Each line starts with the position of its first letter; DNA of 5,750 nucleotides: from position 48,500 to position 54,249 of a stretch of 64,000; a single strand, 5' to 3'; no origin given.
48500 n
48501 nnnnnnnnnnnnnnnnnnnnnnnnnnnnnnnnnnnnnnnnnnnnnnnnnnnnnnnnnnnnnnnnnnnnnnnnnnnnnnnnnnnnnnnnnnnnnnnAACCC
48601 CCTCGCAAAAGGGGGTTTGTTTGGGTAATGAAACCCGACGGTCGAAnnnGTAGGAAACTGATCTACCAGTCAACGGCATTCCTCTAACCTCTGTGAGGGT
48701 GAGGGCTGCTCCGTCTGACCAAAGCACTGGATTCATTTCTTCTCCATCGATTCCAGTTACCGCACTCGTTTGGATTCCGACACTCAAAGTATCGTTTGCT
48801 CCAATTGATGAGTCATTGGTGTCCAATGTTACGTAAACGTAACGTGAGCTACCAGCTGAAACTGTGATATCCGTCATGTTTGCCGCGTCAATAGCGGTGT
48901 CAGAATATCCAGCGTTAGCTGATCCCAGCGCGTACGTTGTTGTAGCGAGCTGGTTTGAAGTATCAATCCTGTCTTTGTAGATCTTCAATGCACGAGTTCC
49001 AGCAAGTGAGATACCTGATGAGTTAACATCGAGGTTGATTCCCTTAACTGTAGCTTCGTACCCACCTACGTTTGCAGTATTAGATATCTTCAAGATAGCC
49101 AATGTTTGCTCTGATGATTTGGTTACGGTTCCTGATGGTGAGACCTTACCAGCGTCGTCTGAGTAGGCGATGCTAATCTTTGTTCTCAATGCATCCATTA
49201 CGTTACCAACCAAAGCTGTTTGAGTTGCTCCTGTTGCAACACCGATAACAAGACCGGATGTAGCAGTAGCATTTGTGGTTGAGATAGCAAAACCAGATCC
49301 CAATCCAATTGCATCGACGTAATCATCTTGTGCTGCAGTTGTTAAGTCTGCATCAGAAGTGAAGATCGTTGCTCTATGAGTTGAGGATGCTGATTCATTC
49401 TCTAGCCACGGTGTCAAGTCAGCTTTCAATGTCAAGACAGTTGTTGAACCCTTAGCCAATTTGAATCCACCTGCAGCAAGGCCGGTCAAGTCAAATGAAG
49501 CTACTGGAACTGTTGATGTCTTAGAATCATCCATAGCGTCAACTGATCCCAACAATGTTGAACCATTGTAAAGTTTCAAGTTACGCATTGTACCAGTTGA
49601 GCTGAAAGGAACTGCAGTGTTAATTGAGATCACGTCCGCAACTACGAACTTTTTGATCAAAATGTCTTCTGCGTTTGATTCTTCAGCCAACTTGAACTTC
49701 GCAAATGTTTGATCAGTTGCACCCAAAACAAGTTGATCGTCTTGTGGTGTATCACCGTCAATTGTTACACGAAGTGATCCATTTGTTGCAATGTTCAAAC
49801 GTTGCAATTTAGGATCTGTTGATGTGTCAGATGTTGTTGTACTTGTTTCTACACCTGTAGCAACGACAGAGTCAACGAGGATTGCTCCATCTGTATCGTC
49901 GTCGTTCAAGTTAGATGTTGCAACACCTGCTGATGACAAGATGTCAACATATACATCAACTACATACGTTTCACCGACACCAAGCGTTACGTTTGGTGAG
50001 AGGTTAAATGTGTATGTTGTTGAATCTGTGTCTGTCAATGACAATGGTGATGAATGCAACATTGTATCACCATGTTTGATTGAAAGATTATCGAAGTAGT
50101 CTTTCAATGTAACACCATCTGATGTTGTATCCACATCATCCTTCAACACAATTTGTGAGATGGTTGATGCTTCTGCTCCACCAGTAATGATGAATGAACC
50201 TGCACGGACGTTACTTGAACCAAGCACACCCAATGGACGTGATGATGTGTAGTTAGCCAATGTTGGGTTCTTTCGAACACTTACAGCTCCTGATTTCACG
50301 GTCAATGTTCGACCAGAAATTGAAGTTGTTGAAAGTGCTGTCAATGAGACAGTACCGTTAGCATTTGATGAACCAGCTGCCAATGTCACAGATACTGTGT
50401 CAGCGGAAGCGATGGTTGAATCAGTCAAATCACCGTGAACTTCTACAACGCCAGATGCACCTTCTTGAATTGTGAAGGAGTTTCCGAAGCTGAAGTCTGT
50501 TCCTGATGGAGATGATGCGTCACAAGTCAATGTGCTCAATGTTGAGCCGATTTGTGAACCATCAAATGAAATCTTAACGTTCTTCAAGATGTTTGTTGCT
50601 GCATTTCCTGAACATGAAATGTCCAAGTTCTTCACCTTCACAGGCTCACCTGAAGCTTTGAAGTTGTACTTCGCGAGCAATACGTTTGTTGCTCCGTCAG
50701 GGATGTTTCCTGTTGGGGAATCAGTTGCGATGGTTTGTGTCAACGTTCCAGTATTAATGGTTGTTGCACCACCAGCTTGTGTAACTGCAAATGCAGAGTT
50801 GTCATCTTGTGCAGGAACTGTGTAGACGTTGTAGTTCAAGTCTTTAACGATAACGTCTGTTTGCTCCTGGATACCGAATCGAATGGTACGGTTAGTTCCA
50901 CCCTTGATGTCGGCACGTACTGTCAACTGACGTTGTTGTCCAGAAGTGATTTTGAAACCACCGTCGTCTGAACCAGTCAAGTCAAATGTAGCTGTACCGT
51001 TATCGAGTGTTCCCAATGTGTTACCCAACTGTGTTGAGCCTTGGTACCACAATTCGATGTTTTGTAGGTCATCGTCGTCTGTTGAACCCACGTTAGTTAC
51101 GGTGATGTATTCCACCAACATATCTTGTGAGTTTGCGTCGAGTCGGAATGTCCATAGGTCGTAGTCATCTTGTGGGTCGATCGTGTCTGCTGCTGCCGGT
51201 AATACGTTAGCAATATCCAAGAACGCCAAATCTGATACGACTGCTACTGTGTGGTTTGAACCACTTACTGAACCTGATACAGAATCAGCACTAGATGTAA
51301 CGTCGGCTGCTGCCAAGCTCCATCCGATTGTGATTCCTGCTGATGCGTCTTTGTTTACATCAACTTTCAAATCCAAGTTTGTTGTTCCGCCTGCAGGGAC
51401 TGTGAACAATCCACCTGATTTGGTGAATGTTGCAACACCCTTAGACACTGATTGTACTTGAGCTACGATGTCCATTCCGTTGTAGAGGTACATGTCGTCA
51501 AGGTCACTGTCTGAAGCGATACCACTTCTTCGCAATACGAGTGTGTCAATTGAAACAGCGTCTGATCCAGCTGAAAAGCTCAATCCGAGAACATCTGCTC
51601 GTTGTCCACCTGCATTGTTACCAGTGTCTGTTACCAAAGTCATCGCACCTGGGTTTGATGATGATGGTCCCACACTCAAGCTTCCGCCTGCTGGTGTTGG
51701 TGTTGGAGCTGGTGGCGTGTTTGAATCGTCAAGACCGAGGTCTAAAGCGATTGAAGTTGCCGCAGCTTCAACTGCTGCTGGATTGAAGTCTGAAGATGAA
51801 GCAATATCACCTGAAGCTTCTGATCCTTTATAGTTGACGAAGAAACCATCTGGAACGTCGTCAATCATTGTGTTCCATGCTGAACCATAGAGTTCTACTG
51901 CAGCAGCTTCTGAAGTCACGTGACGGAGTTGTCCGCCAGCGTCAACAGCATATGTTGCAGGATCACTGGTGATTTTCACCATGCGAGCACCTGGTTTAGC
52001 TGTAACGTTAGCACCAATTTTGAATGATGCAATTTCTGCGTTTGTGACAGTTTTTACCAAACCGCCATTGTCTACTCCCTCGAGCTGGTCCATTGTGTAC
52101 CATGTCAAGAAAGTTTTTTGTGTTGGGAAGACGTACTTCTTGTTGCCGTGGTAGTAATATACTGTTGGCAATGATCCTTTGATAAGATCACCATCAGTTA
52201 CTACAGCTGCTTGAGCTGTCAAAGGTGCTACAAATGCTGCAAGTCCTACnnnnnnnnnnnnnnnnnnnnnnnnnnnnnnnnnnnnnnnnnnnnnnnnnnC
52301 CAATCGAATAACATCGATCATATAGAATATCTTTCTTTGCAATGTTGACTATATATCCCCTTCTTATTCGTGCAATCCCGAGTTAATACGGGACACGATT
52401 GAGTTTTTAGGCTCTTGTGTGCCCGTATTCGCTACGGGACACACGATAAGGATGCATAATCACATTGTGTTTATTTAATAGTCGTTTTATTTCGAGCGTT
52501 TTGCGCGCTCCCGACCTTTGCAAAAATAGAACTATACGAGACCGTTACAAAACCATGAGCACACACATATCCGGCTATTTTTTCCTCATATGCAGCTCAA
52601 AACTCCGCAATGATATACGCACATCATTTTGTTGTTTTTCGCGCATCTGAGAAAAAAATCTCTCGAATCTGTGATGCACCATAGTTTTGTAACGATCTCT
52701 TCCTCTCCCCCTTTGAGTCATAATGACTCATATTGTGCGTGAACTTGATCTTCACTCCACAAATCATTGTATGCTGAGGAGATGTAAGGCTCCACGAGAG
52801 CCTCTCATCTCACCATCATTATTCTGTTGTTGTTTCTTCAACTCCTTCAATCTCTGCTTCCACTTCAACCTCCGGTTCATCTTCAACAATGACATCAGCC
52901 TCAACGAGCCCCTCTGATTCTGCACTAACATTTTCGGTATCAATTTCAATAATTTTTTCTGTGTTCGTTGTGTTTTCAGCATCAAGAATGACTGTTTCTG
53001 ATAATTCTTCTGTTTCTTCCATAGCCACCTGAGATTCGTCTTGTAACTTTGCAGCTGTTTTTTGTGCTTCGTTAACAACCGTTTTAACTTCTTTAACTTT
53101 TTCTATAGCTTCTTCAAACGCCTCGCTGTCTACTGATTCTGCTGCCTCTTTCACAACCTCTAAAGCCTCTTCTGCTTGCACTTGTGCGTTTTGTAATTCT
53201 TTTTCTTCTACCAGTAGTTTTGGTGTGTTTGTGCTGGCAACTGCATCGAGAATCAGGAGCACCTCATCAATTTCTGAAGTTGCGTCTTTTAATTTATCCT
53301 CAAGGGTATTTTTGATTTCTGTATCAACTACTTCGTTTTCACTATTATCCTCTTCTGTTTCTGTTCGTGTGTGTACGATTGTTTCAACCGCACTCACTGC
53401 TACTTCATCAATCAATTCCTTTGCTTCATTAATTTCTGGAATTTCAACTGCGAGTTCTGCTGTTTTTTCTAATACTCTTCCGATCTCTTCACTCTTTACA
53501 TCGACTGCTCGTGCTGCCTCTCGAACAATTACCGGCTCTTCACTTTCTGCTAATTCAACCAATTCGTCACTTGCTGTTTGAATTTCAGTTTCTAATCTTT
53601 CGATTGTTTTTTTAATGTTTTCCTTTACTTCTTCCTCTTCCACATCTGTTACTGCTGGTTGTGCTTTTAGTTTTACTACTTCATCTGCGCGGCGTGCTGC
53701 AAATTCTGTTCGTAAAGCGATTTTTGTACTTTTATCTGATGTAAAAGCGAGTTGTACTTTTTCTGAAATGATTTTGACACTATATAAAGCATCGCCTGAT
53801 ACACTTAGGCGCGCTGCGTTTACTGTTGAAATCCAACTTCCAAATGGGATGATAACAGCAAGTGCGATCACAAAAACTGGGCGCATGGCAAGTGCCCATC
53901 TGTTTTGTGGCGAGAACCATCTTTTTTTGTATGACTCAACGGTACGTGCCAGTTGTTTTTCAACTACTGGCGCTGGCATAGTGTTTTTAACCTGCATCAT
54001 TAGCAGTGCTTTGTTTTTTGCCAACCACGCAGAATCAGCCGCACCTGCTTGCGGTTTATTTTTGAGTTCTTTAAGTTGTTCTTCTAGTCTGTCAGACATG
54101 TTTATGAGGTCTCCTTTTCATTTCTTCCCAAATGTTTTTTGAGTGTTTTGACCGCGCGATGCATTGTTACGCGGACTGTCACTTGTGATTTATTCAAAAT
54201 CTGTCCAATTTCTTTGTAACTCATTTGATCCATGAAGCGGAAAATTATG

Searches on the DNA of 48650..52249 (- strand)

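Call 73: search_rna_families(sources=[L092, L096, L100, L115, L127, L139, L140, L126], threshold=gathering)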
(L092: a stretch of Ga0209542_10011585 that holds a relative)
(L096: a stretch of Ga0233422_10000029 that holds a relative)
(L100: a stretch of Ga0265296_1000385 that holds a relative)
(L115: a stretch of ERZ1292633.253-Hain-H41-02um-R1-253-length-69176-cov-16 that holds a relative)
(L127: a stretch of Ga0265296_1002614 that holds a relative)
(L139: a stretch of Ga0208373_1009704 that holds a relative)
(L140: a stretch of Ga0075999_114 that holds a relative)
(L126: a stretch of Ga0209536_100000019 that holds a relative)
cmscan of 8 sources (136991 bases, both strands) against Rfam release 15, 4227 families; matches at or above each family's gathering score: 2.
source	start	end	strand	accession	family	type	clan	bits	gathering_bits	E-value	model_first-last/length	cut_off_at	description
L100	17094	17166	-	RF00005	tRNA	Gene; tRNA;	CL00001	68.7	29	1.6e-12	1-71/71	no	tRNA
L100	17353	17423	-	RF00005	tRNA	Gene; tRNA;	CL00001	62.4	29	8.4e-11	1-71/71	no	tRNA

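Call 74: search_rna_families(source=L096, start=9700, end=9935, threshold=evalue, max_evalue=5)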
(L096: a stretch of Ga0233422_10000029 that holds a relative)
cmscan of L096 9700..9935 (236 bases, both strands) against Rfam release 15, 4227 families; matches with E-value up to 5: 22.
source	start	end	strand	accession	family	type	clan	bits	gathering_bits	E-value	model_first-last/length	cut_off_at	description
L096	9749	9808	+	RF03284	mir-4637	Gene; miRNA;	-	24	89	0.013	1-84/84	no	mir-4637 microRNA precursor family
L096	9797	9883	-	RF02030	tp2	Gene; sRNA;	-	22.2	50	0.16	1-114/114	no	tp2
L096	9739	9818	+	RF00984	mir-576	Gene; miRNA;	-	21.4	99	0.025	1-90/90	no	mir-576 microRNA precursor family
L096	9751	9806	+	RF04204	mir-3473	Gene; miRNA;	-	20.4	71.8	0.055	1-78/78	no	mir-3473 microRNA precursor family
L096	9742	9811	+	RF04211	MIR5185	Gene; miRNA;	-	19.9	101.7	0.12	1-111/111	no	MIR5185 microRNA precursor family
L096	9751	9807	+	RF04252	mir-8186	Gene; miRNA;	-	19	80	0.1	1-61/61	no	mir-8186 microRNA precursor family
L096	9747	9810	+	RF04073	mir-727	Gene; miRNA;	-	18.8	104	0.3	1-91/91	no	mir-727 microRNA precursor family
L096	9749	9810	+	RF03501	mir-3140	Gene; miRNA;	-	18.8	93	0.34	1-90/90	no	mir-3140 microRNA precursor family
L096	9741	9819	+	RF03707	mir-1892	Gene; miRNA;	-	18.7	86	0.15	1-80/80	no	mir-1892 microRNA precursor family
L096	9745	9812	+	RF01910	mir-511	Gene; miRNA;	CL00140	18.4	80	0.2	1-81/81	no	mir-511 microRNA precursor family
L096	9808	9900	-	RF01573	DdR5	Gene; snRNA; snoRNA; CD-box;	-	17.2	70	4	1-81/81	no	Dictyostelium snoRNA DdR5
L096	9750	9806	-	RF04252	mir-8186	Gene; miRNA;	-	16.7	80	0.48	1-61/61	no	mir-8186 microRNA precursor family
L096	9751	9806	+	RF04265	mir-4650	Gene; miRNA;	-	16.5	80.7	0.72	19-79/97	no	mir-4650 microRNA precursor family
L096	9845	9924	+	RF02922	RAGATH-32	Cis-reg;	-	16.4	41.8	0.12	1-78/78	no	RAGATH-32 RNA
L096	9748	9808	+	RF03429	mir-4451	Gene; miRNA;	-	16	100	1.2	1-66/66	no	mir-4451 microRNA precursor family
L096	9738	9817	-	RF03709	MIR1878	Gene; miRNA;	-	15.2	70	3.6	1-100/100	no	MIR1878 microRNA precursor family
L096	9752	9806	+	RF04051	mir-8517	Gene; miRNA;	-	14.7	70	2.7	1-108/108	no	mir-8517 microRNA precursor family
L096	9818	9850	+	RF02634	EF3314_EF3315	Gene; sRNA;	-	13.7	100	0.57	109-141/141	no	Enterococcus sRNA EF3314_EF3315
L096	9808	9854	-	RF01160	sn2841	Gene; snRNA; snoRNA; CD-box;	-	13.7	45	4.4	1-72/72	no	Small nucleolar RNA sn2841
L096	9748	9811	+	RF03338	MIR4416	Gene; miRNA;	-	13.6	70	1.8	1-147/147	no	MIR4416 microRNA precursor family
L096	9752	9807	+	RF04127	MIR8007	Gene; miRNA;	-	13.1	195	3.2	1-226/226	no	MIR8007 microRNA precursor family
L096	9741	9820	+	RF00778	MIR473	Gene; miRNA;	-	12.9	52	4.7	1-84/84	no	MIR473 microRNA precursor family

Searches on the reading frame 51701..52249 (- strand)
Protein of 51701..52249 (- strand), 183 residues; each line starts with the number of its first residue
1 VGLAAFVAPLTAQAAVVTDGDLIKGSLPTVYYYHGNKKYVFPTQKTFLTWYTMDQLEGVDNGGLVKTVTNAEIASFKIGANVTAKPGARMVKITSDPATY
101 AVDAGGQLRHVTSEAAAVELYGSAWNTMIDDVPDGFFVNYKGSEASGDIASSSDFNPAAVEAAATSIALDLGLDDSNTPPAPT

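Call 66: search_protein_families(library=pfam, proteins=[window:51701-52249:-], max_evalue=1)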
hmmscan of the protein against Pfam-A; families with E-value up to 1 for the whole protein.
window:51701-52249:- (183 aa): 0 families

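Call 104: search_solved_structures(query=A13, max_evalue=10)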
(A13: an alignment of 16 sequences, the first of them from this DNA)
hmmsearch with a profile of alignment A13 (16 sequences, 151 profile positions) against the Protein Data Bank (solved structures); distinct sequences matched with E-value up to 10: 11.
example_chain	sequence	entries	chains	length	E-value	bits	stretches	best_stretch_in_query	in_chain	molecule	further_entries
8prj_A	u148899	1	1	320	3e-10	43.2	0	75-94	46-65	v31Bagel8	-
8prs_A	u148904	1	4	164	2.5e-05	27.3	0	75-94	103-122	nvBagel4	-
9ncf_S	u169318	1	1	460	0.00052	22.9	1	97-136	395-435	Immunoglobulin-like domain protein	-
8pra_A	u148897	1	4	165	0.0022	20.9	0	75-94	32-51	Cell surface protein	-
7bep_A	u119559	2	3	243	0.064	16.2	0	78-107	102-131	COVOX-384 heavy chain | COVOX-384 Fab heavy chain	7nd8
8pro_A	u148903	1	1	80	0.067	16.1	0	76-94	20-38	Cell surface protein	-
8prd_A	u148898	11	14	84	0.073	16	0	76-94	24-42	Cell surface protein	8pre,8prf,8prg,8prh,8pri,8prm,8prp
4hw0_A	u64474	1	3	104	0.25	14.2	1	67-97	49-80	DNA-binding protein Sso10a-2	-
8prl_A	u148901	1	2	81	0.36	13.7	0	75-94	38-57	Cell surface protein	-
4rir_H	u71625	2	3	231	1.2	12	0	12-55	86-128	CH58-UA Fab heavy chain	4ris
8sdf_H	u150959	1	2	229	1.4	11.8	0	15-38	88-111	Neutralizing antibody CC25.4 heavy chain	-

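Call 105: search_protein_families(library=pfam, alignment_id=A13, max_evalue=1)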
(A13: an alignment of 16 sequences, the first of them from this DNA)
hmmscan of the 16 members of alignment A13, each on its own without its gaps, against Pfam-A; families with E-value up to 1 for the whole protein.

A. member 1, seq(160 aa): 1 family
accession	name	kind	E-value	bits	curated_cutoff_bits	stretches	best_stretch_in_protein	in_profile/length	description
PF24201.1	DUF7426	-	0.16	12.7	27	1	65-123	20-82/137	Domain of unknown function (DUF7426)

B. families by the number of members that match (of 16 scanned): 8 families
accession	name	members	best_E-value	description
PF04952.20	AstE_AspA_hybrid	4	0.0088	AstE/AspA barrel-sandwich hybrid domain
PF11623.14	NdhS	3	0.00098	NAD(P)H dehydrogenase subunit S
PF21540.3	Choline_bind_4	1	0.009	Choline-binding repeat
PF00278.28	Orn_DAP_Arg_deC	1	0.029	Pyridoxal-dependent decarboxylase, C-terminal sheet domain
PF04369.19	Lactococcin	1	0.041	Lactococcin-like family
PF11564.14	BpuJI_N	1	0.042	Restriction endonuclease BpuJI - N terminal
PF11632.14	LcnG-beta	1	0.11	Lactococcin G-beta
PF24201.1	DUF7426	1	0.16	Domain of unknown function (DUF7426)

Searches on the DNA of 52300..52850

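Call 53: search_rna_families(source=window, start=52300, end=52850, threshold=evalue, max_evalue=5)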
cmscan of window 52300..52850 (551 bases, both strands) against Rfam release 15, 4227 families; matches with E-value up to 5: 5.
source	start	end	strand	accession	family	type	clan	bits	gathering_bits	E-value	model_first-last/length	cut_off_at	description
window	52525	52712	-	RF00885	MIR821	Gene; miRNA;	-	28.2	249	0.0028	1-275/275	no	MIR821 microRNA precursor family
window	52545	52691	-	RF04174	MIR4208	Gene; miRNA;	-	21.9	140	0.7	1-191/191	no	MIR4208 microRNA precursor family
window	52337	52375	+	RF00610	SNORD110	Gene; snRNA; snoRNA; CD-box;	CL00076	17.5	64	1.2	1-71/71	no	Small nucleolar RNA SNORD110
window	52789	52845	-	RF01144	sR17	Gene; snRNA; snoRNA; CD-box;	-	16.3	36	0.25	1-55/55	no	Small nucleolar RNA sR17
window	52738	52814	+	RF01127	sR42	Gene; snRNA; snoRNA; CD-box;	-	12.7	38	1.8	1-63/63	no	Small nucleolar RNA sR42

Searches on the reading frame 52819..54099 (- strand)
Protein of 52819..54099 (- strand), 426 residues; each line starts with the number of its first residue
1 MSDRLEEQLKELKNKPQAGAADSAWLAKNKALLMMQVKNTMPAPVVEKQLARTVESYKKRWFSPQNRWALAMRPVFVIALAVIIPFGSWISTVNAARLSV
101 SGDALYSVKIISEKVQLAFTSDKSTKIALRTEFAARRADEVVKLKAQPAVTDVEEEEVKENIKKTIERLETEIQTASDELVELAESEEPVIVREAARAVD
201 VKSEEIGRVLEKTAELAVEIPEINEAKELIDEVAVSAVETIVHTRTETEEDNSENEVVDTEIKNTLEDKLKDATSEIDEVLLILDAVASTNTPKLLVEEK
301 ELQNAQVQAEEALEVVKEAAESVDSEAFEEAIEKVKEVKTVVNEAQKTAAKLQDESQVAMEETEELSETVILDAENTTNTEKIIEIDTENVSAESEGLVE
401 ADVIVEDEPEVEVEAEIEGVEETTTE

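Call 6: search_protein_families(library=pfam, proteins=[window:52819-54099:-], max_evalue=0.001)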
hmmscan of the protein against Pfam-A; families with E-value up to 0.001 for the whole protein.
window:52819-54099:- (426 aa): 1 family
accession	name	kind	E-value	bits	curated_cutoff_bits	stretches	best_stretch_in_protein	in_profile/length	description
PF18915.5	DUF5667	-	8.7e-09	36.1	27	1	101-188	4-77/99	Domain of unknown function (DUF5667)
